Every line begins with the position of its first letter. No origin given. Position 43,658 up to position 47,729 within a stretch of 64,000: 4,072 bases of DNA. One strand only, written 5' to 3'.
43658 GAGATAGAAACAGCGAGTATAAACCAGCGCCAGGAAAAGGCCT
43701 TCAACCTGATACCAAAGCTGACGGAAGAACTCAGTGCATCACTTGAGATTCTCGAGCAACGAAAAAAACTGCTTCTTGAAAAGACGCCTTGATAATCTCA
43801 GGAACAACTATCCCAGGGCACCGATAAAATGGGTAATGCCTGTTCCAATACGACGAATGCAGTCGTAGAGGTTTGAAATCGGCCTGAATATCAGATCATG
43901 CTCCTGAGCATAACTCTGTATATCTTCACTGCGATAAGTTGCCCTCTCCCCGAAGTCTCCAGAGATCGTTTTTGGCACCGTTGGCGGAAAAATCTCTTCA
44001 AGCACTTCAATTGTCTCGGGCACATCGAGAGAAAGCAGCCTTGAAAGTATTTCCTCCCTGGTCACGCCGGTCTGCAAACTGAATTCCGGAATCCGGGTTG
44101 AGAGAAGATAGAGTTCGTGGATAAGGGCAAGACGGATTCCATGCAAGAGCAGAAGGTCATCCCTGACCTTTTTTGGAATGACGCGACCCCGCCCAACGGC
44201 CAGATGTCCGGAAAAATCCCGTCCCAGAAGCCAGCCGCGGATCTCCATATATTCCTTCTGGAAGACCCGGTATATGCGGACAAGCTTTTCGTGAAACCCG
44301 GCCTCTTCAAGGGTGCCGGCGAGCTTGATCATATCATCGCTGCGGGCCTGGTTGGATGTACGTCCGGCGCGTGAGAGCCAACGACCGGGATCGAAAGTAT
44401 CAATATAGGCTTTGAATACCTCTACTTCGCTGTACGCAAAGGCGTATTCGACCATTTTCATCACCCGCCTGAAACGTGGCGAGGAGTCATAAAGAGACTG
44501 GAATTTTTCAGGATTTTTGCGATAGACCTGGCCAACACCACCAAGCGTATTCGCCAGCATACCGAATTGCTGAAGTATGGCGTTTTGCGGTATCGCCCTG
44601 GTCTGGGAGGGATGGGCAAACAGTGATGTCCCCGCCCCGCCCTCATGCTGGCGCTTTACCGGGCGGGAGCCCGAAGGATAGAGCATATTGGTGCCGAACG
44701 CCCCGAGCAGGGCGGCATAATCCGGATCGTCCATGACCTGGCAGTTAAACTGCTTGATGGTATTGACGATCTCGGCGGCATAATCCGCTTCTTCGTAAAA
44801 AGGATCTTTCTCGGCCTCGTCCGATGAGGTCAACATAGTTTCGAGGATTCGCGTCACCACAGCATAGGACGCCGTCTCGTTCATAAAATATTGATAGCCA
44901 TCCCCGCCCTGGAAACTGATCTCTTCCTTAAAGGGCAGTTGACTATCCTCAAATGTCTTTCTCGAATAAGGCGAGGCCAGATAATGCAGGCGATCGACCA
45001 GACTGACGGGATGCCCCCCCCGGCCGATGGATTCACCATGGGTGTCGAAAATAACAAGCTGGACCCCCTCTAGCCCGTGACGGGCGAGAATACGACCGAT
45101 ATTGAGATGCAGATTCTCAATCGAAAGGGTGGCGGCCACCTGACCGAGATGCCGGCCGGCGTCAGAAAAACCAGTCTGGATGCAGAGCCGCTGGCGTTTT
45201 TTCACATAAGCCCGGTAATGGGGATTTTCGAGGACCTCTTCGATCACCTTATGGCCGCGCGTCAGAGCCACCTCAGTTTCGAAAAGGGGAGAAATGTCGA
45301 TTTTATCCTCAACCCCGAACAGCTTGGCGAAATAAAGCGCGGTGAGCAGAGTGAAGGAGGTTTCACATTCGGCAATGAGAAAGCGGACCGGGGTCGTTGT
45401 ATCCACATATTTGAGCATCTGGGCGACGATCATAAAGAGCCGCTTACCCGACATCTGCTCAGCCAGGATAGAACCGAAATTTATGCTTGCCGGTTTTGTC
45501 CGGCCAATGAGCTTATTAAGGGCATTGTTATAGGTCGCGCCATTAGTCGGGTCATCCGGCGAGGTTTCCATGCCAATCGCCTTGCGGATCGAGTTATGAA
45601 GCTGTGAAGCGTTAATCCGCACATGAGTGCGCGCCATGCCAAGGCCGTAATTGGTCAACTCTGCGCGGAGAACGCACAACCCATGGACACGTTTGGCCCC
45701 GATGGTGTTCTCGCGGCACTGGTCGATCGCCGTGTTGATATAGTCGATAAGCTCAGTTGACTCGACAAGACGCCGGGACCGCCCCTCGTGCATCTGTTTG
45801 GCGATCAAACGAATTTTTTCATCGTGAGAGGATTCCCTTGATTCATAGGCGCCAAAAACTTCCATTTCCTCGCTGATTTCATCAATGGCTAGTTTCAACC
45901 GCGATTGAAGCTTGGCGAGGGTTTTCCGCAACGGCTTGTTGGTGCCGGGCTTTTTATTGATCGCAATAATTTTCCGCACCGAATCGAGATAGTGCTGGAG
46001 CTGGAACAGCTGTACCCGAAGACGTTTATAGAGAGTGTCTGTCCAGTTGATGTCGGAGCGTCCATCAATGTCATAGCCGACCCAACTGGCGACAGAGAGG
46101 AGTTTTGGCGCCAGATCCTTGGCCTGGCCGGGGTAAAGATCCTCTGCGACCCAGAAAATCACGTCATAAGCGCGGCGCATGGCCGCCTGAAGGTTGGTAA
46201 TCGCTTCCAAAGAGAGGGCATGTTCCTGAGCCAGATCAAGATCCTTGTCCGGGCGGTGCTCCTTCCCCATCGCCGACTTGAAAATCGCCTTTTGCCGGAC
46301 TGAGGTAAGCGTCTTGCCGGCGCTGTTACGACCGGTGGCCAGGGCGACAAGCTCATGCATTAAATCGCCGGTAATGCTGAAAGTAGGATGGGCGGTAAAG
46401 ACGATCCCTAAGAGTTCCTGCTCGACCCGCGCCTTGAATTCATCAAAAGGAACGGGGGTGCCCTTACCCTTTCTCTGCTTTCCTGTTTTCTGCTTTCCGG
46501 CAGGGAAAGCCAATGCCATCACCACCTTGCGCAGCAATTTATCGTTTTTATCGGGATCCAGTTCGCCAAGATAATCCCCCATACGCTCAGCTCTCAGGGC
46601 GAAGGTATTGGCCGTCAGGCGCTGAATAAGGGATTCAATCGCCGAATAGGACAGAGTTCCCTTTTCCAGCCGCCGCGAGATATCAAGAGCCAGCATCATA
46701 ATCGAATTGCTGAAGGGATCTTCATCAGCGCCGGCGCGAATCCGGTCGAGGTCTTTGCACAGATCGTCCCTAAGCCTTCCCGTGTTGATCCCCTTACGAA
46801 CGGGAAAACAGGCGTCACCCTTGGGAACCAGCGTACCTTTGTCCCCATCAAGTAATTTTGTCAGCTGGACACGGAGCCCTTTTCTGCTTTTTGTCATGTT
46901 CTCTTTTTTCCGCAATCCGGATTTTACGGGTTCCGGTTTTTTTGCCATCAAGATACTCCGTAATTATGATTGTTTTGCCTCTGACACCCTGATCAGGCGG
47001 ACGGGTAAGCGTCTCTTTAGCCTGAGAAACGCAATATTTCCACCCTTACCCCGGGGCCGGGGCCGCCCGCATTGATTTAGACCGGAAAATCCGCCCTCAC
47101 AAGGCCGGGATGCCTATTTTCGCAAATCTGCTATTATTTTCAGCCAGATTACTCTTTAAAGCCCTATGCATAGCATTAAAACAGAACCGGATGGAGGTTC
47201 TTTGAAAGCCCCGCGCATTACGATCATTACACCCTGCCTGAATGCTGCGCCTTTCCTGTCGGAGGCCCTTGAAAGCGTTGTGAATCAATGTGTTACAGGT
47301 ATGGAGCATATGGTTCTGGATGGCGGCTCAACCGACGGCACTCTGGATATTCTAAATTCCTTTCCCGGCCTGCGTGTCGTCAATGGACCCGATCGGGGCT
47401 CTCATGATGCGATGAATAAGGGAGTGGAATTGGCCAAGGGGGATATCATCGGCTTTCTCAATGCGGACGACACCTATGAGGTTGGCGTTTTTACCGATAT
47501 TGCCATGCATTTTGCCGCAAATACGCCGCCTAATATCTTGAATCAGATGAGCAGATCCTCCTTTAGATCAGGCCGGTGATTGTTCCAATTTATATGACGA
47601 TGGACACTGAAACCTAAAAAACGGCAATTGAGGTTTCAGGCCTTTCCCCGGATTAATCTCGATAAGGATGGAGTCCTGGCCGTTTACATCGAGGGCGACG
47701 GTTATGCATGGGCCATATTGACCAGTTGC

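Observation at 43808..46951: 1047-aa PEPC-fold protein with substituted catalytic motifs, isolated in a decayed low-GC region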

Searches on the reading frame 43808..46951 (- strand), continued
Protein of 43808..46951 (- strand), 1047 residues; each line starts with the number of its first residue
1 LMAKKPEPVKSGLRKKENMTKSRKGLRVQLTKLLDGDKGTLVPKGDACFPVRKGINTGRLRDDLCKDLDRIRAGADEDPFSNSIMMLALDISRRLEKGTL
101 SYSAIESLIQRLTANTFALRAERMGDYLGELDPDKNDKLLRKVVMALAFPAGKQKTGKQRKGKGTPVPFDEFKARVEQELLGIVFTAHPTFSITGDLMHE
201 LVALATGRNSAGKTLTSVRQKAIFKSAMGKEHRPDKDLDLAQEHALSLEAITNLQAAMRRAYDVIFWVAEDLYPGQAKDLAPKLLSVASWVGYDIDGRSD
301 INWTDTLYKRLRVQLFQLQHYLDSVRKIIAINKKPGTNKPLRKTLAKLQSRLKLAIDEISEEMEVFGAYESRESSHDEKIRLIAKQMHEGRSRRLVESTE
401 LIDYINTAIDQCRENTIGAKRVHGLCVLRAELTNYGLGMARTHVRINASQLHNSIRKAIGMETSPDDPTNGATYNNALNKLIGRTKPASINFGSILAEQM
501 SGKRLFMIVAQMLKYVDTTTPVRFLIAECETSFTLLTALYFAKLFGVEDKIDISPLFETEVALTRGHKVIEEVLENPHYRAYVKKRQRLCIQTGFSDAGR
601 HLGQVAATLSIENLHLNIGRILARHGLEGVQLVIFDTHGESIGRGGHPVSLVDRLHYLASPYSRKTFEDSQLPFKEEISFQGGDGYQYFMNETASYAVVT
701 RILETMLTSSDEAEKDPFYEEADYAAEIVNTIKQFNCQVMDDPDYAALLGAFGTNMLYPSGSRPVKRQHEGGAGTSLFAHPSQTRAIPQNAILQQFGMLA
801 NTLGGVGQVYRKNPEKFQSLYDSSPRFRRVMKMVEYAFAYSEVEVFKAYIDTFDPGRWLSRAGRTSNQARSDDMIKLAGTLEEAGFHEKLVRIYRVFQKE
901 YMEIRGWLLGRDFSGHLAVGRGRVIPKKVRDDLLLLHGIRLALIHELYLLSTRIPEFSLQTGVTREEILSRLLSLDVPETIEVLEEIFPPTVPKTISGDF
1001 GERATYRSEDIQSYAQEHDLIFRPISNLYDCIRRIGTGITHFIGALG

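Call 77: find_encoding_contigs(protein=P0001, flank=2000, max_places=1)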
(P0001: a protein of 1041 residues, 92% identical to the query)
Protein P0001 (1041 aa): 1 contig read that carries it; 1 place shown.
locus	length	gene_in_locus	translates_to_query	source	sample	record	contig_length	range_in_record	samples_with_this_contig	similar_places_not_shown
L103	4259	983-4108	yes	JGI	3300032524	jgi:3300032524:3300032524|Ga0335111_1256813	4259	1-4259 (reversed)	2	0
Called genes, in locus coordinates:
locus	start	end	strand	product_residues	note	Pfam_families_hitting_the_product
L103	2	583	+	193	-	PF00990:GGDEF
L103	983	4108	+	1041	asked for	PF00311:PEPcase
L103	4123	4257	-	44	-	?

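Call 80: search_protein_representatives(protein=window:43808-46948:-)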
Query: 1046 residues. Proteins with E-value up to 0.001 (for the whole library): 1427; up to 1e-10: 660; up to 1e-30: 303. The best 150 are listed.
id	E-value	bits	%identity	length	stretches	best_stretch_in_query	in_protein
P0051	0.0e+00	1056.7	50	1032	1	36-1045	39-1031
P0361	1.4e-298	1009.7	50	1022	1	58-1046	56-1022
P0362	6.7e-298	1007.5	51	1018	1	31-1046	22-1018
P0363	3.8e-297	1005.0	47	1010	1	37-1046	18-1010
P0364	1.0e-293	993.6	47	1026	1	16-1046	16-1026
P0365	5.7e-273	925.0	49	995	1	60-1046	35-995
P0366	2.7e-269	912.8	50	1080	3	223-903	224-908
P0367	5.1e-269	911.9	46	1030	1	52-1046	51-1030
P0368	3.9e-267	905.7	45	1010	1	48-1046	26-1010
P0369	2.2e-261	886.6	46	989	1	42-1046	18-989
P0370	3.5e-260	882.6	46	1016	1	42-1046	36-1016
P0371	4.1e-260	882.4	47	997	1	59-1046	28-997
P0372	6.8e-260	881.7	45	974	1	59-1046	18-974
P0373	1.2e-255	867.6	44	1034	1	33-1046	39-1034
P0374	1.3e-253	860.9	45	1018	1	36-1046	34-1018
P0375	6.5e-248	842.0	43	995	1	61-1046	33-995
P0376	1.2e-245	834.5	45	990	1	64-1046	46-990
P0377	4.5e-242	822.7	45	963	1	56-1046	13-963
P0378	4.4e-235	799.5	42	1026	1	24-1046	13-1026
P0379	3.6e-230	783.3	49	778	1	260-1046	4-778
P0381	3.6e-223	760.1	42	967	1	71-1046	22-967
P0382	7.0e-222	755.8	40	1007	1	58-1046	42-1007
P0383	9.3e-222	755.5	41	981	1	73-1046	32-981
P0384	1.0e-220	752.0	42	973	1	53-1046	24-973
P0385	7.1e-216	736.0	42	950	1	75-1046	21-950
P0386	2.7e-215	734.1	43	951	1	62-1046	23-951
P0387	1.1e-214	732.1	41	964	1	65-1046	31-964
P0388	1.1e-213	728.7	44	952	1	69-1046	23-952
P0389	6.8e-213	726.1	41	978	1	71-1046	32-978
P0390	1.0e-210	718.9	40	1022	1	63-1046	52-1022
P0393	4.9e-202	690.2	39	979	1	75-1046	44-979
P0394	3.7e-199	680.6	38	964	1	58-1046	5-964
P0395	2.0e-198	678.2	40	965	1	70-1046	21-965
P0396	4.8e-196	670.3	38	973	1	72-1046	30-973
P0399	4.5e-190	650.6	37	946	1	72-1046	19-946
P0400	9.7e-190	649.5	38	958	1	64-1046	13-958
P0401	4.0e-189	647.4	37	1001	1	63-1046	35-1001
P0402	1.7e-187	642.0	37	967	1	76-1046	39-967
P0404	6.1e-187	640.2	39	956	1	58-1046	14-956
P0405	2.9e-182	624.7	37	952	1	71-1046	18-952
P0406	1.0e-180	619.6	42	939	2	424-1046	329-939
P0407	5.8e-180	617.1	37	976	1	73-1046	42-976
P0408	1.7e-179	615.6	39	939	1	68-1046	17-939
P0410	1.5e-177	609.1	37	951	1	59-1046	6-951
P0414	1.3e-172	592.8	38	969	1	75-1046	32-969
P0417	5.1e-170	584.2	46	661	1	422-1046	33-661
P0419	4.8e-168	577.7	35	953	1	60-1046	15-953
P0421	1.3e-166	573.0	39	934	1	161-1046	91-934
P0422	3.0e-164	565.1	35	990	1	76-1046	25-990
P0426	8.2e-158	543.8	37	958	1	59-1046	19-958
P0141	1.9e-155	536.0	36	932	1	70-1046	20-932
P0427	3.1e-155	535.3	37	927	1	132-1046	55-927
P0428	3.5e-154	531.8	34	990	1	56-1046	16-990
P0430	4.4e-153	528.1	34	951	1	93-1046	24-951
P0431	2.1e-151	522.6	37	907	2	420-1046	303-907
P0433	3.9e-149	515.1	35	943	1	107-1046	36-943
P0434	6.9e-149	514.2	36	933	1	72-1046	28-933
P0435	1.5e-148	513.1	35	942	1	51-1046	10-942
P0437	2.7e-146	505.6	35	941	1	56-1046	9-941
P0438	3.4e-146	505.3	34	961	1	43-1046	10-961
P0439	3.9e-146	505.1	35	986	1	103-1046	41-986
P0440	2.6e-145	502.4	35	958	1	61-1046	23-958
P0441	4.0e-144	498.5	36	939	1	55-1046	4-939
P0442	4.1e-143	495.1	35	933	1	54-1046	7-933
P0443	4.8e-139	481.7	33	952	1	72-1046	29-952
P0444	2.0e-138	479.6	35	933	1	58-1046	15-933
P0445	6.7e-137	474.6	35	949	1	167-1046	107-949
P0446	1.4e-136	473.5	34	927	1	67-1046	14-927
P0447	2.2e-136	472.8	33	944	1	59-1046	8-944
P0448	1.0e-135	470.7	35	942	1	166-1046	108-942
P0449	4.4e-135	468.6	34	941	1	70-1046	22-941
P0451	1.9e-134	466.5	34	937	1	73-1046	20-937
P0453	6.1e-134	464.8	38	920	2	419-1046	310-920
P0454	3.1e-133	462.4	45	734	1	488-1046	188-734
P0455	4.9e-133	461.8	42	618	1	426-1046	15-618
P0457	1.1e-131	457.3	33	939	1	76-1046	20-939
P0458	2.4e-131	456.2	33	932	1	55-1046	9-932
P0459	1.4e-130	453.6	33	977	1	108-1046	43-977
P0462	2.6e-127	442.8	34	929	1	62-1046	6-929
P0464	3.6e-126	439.0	48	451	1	588-1046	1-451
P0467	2.0e-121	423.3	44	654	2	670-1046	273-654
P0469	1.9e-120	420.1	47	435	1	610-1046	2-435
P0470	2.5e-120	419.7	41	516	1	520-1046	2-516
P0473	2.8e-116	406.3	32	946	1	60-1046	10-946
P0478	2.1e-111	390.1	30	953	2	167-1046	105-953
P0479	2.7e-111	389.8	47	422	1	617-1046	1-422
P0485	2.9e-102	359.9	34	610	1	425-1046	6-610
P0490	1.9e-94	334.1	44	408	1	622-1046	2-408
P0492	7.9e-93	328.7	43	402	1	633-1046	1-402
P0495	5.1e-89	316.1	36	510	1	530-1046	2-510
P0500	7.7e-84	298.9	46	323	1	729-1046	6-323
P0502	4.6e-83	296.3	27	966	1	169-1046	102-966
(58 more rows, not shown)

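Call 86: list_cluster_members(proteins=[window:43808-46948:-, P0004, P0083, P0120])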
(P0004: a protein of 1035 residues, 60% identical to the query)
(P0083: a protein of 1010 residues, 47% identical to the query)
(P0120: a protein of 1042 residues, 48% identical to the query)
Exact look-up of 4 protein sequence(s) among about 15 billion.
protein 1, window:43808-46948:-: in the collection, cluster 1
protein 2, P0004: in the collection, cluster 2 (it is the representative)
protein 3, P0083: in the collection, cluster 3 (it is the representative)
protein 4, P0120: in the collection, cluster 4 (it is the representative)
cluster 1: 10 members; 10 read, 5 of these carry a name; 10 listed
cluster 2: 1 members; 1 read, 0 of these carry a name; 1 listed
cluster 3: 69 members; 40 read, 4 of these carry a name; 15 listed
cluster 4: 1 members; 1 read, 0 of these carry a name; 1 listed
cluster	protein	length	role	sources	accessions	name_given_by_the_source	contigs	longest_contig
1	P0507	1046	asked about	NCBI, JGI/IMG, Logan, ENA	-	-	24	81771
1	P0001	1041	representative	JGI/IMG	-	-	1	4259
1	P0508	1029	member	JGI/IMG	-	phosphoenolpyruvate carboxylase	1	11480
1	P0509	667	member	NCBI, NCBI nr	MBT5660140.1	MAG: phosphoenolpyruvate carboxylase, partial [Rhodospirillaceae bacterium] | phosphoenolpyruvate carboxylase [Rhodospirillaceae bacterium]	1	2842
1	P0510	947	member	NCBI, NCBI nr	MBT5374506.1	MAG: phosphoenolpyruvate carboxylase, partial [Rhodospirillaceae bacterium] | phosphoenolpyruvate carboxylase [Rhodospirillaceae bacterium]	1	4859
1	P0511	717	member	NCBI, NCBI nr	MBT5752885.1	MAG: phosphoenolpyruvate carboxylase, partial [Rhodospirillaceae bacterium] | phosphoenolpyruvate carboxylase [Rhodospirillaceae bacterium]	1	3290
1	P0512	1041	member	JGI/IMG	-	phosphoenolpyruvate carboxylase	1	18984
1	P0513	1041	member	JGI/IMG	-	-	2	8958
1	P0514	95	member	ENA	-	-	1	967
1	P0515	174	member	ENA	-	-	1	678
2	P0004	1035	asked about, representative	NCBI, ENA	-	-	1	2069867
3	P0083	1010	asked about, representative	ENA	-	-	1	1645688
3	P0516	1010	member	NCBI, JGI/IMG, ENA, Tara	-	strand:+ start:1946 stop:4978 length:3033 start_codon:yes stop_codon:yes ...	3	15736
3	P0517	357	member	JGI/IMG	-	phosphoenolpyruvate carboxylase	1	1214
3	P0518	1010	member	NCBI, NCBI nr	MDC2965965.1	phosphoenolpyruvate carboxylase [Alphaproteobacteria bacterium]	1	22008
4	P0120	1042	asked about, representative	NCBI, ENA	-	-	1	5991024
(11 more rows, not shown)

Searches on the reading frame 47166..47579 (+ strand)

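Call 64: search_protein_families(library=pfam, proteins=[window:47166-47579:+], max_evalue=0.001)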
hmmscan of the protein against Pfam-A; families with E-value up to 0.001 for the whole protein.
window:47166-47579:+ (137 aa): 3 families
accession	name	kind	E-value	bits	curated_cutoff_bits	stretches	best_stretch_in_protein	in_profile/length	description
PF00535.33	Glycos_transf_2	-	7.1e-22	78.6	23.3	1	19-119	1-106/168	Glycosyl transferase family 2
PF13641.12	Glyco_tranf_2_3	-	2.3e-05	25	27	1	16-110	1-105/230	Glycosyltransferase like family 2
PF10111.15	Glyco_tranf_2_2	-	0.00011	22.2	27.3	1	29-112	13-102/276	Glycosyltransferase like family 2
